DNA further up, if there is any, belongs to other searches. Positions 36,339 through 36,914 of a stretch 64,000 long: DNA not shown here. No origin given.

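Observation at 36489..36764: Unknown 91-aa ORF translationally coupled to blh at the end of the retinal operon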

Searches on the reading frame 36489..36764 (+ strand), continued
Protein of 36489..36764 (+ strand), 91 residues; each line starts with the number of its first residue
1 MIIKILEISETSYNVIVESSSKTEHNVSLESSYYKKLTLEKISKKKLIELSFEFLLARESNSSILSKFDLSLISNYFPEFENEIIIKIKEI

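Call 72: get_annotated_region(hit=H1, flank=5000)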
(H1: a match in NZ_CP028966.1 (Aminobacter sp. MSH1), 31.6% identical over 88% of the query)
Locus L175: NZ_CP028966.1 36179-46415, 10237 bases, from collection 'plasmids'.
description: Aminobacter sp. MSH1 plasmid pBAM2, complete sequence
organism: Aminobacter sp. MSH1 (NCBI taxid 374606)
taxonomy: Bacteria; Pseudomonadota; Alphaproteobacteria; Hyphomicrobiales; Phyllobacteriaceae; Aminobacter; Aminobacter sp. MSH1
host: -; source: Soil,Dichlobenil-treated soil sampled from the courtyard of a former plant nursery located above a ...; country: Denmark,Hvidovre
typing (MOB-suite, as given by PLSDB): non-mobilizable; mating-pair formation MPF_T
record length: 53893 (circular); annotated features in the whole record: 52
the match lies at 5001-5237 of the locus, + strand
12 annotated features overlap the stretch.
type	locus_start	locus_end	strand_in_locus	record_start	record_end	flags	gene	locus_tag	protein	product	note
CDS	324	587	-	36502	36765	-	-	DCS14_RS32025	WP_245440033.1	hypothetical protein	-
CDS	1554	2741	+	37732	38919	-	-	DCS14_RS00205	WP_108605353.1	integrase arm-type DNA-binding domain-containing protein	-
CDS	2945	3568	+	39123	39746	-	-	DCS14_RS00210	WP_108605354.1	trimeric intracellular cation channel family protein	-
CDS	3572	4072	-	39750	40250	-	-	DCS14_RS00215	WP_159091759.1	SRPBCC domain-containing protein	-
CDS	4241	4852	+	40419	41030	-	-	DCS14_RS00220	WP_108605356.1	class I SAM-dependent methyltransferase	-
CDS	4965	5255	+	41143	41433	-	-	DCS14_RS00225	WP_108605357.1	hypothetical protein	-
CDS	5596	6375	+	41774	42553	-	-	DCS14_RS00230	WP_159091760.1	VIT1/CCC1 transporter family protein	-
CDS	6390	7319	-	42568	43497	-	-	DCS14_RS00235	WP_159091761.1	APC family permease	-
CDS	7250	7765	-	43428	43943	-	-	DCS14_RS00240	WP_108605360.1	autoinducer binding domain-containing protein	-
CDS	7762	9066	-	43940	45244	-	trbI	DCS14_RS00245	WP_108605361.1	IncP-type conjugal transfer protein TrbI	-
CDS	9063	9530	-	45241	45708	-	-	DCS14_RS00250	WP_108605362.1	conjugal transfer protein TrbH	-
CDS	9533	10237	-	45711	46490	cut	trbG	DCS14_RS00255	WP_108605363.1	P-type conjugative transfer protein TrbG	GO:0009291 - unidirectional conjugation [Evidence IEA]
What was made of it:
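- A distant member on Aminobacter plasmid pBAM2 sits 112 bp downstream of an annotated class I SAM-dependent methyltransferase (call 72).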

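Call 75: find_encoding_contigs(protein=P0076, flank=7000, max_places=2)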
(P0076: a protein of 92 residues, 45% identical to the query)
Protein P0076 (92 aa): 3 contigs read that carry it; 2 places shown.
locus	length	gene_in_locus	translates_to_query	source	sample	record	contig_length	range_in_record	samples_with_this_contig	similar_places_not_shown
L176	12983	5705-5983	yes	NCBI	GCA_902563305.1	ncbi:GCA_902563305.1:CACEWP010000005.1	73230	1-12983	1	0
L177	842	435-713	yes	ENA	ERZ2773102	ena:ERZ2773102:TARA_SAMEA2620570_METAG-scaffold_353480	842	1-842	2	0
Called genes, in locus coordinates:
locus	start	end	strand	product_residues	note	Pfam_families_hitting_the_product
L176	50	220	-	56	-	-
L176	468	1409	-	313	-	PF00753:Lactamase_B, PF19583:ODP (weak)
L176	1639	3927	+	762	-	PF07715:Plug, PF00593:TonB_dep_Rec_b-barrel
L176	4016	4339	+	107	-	-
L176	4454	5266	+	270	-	PF12849:PBP_like_2, PF13531:SBP_bac_11 (weak)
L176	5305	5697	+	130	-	-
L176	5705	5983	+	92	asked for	-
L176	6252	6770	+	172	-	-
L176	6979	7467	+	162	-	-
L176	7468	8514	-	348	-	PF00149:Metallophos, PF12850:Metallophos_2 (weak)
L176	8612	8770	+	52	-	-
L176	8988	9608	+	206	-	PF00005:ABC_tran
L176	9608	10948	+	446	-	PF12704:MacB_PCD (weak), PF02687:FtsX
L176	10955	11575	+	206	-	PF11736:DUF3299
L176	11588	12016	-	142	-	PF01475:FUR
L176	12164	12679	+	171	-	PF03350:UPF0114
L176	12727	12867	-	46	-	-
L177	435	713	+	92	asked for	-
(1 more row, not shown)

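Call 76: find_encoding_contigs(protein=P0072, flank=7000, max_places=2)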
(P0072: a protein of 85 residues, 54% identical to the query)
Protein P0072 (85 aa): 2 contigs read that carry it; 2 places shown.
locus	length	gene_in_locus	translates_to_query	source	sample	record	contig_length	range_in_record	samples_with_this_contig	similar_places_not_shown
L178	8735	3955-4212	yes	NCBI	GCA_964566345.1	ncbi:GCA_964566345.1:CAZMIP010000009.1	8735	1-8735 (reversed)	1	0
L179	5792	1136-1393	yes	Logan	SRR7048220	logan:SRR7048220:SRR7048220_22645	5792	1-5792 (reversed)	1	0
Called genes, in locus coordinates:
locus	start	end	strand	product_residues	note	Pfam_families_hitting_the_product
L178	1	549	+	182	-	?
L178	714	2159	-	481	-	PF02885:Glycos_trans_3N, PF00591:Glycos_transf_3, PF07831:PYNP_C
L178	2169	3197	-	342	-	PF01594:AI-2E_transport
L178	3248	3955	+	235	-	-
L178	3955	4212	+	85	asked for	-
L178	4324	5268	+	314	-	PF00297:Ribosomal_L3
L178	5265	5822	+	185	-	-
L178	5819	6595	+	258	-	PF00573:Ribosomal_L4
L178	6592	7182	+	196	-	PF00929:RNase_T, PF13482:RNase_H_2 (faint)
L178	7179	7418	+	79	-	PF00276:Ribosomal_L23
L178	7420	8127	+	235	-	PF03947:Ribosomal_L2_C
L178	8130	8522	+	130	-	PF00203:Ribosomal_S19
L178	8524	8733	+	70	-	?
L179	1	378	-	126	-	?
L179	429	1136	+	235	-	-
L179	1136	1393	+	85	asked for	-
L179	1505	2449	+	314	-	PF00297:Ribosomal_L3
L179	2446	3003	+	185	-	-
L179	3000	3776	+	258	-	PF00573:Ribosomal_L4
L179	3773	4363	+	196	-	PF00929:RNase_T, PF13482:RNase_H_2 (faint)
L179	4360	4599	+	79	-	PF00276:Ribosomal_L23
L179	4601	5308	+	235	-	PF03947:Ribosomal_L2_C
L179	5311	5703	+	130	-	PF00203:Ribosomal_S19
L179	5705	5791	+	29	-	?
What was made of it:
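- Another family member sits directly upstream of an rpl3-rpl4-rpl23-rpl2-rps19 cluster (L178/L179, call 76).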

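Call 77: find_encoding_contigs(protein=P0105, flank=5000, max_places=2)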
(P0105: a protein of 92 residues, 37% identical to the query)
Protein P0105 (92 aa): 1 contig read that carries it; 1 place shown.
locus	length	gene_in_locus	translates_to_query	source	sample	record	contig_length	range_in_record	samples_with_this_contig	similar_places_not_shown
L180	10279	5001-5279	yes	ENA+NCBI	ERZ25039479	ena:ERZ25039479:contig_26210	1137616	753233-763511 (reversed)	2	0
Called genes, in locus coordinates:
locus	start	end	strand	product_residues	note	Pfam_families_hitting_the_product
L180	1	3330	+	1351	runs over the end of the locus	PF00270:DEAD, PF04851:ResIII (weak), PF00271:Helicase_C, PF19306:WHD_Lhr, PF08494:DEAD_assoc, PF23236:WHD_2nd_Lhr, PF23235:WHD_3rd_Lhr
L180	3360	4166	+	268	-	PF23234:WHD_4th_Lhr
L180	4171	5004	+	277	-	PF01149:Fapy_DNA_glyco, PF06831:H2TH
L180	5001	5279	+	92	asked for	-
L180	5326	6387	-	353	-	PF09594:GT87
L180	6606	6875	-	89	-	-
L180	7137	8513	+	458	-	PF00083:Sugar_tr, PF07690:MFS_1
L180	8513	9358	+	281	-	PF02645:DegV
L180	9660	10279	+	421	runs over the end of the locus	PF02812:ELFV_dehydrog_N, PF00208:ELFV_dehydrog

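Call 78: find_encoding_contigs(protein=P0095, flank=5000, max_places=2)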
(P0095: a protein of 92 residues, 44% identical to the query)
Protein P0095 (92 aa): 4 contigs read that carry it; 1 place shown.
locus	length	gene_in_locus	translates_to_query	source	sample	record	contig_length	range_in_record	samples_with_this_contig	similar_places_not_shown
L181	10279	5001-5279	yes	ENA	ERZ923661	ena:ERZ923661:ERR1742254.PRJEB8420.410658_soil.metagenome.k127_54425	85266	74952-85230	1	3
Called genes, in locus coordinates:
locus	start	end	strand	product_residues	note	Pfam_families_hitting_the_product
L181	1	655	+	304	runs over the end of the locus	PF00288:GHMP_kinases_N, PF08544:GHMP_kinases_C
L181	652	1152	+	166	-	PF10648:Gmad2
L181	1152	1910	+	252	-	PF03099:BPL_LplA_LipB, PF02237:BPL_C (weak)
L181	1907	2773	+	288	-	PF02645:DegV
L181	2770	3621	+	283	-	PF17848:Zn_ribbon_ACC, PF01039:Carboxyl_trans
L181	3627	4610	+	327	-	PF03255:ACCA, PF01039:Carboxyl_trans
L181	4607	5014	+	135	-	PF00364:Biotin_lipoyl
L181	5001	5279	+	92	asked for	-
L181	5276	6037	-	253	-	-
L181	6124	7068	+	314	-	PF00698:Acyl_transf_1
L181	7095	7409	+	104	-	PF00903:Glyoxalase, PF18029:Glyoxalase_6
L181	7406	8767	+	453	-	PF00289:Biotin_carb_N, PF02222:ATP-grasp (faint), PF02786:CPSase_L_D2, PF07478:Dala_Dala_lig_C (weak), PF02785:Biotin_carb_C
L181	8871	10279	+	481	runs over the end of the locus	?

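Call 80: search_protein_families(library=pfam, proteins=[P0124, P0206, P0203, P0116, L176:5305-5694:+, L178:3248-3952:+, L175:4965-5252:+], max_evalue=0.01)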
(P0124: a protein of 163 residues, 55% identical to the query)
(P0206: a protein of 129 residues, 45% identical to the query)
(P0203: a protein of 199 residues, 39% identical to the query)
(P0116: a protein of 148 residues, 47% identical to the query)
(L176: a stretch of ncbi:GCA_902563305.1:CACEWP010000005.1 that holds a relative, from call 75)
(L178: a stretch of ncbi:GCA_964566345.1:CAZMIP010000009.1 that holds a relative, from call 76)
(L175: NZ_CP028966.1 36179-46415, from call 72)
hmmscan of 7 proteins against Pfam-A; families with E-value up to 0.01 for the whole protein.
P0124 (163 aa): 2 families
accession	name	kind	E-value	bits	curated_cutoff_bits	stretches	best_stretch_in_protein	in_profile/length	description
PF01883.24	FeS_assembly_P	-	1.4e-07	32.2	23.5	1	98-160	2-64/73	Iron-sulfur cluster assembly protein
PF08351.18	TmcA_N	-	0.0056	17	22.7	1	6-96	12-103/178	tRNA(Met) cytidine acetyltransferase TmcA, N-terminal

P0206 (129 aa): 1 family
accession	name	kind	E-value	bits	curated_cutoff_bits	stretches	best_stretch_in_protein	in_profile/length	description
PF01242.24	PTPS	-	1.2e-07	32.2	22.4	1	8-60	2-42/121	6-pyruvoyl tetrahydropterin synthase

P0203 (199 aa): 1 family
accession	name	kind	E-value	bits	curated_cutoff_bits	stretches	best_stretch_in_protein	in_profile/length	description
PF12831.13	FAD_oxidored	-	1.6e-11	44.6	27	1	19-77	357-416/416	FAD dependent oxidoreductase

P0116 (148 aa): 0 families

L176:5305-5694:+ (130 aa): 1 family
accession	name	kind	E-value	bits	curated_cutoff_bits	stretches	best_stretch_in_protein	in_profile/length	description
PF14552.11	Tautomerase_2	-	0.0012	19.4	28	1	60-111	27-78/82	Tautomerase enzyme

L178:3248-3952:+ (235 aa): 0 families

L175:4965-5252:+ (96 aa): 0 families

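Call 86: predict_structure(alignment_id=A4)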
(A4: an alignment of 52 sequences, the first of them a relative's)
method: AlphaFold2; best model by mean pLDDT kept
length: 92 residues; sequences in the alignment: 52
mean_pLDDT: 84.2   pTM: 0.73
mean pLDDT of the five models: 84.2, 83.2, 82.3, 81.3, 80.6
residues with pLDDT >= 90: 20; 70-90: 65; 50-70: 4; < 50: 3
segments of 3 or more residues with pLDDT < 50: none
pLDDT, mean of each block of 10 residues (from residue 1): 73 88 88 90 82 89 83 89 84 52
secondary structure, 60 per line:
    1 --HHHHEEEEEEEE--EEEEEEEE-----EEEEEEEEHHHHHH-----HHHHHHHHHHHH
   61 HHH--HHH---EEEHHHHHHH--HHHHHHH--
elements in order: H3-6 E7-14 E17-24 E30-37 H38-43 H49-63 E72-74 H75-81 H84-90
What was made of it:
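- On Unnamed ~90-aa '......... / YFPEFE' family (defined here): The same element order is found in P0095, 36% identical, with pLDDT 84.2 (call 86).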
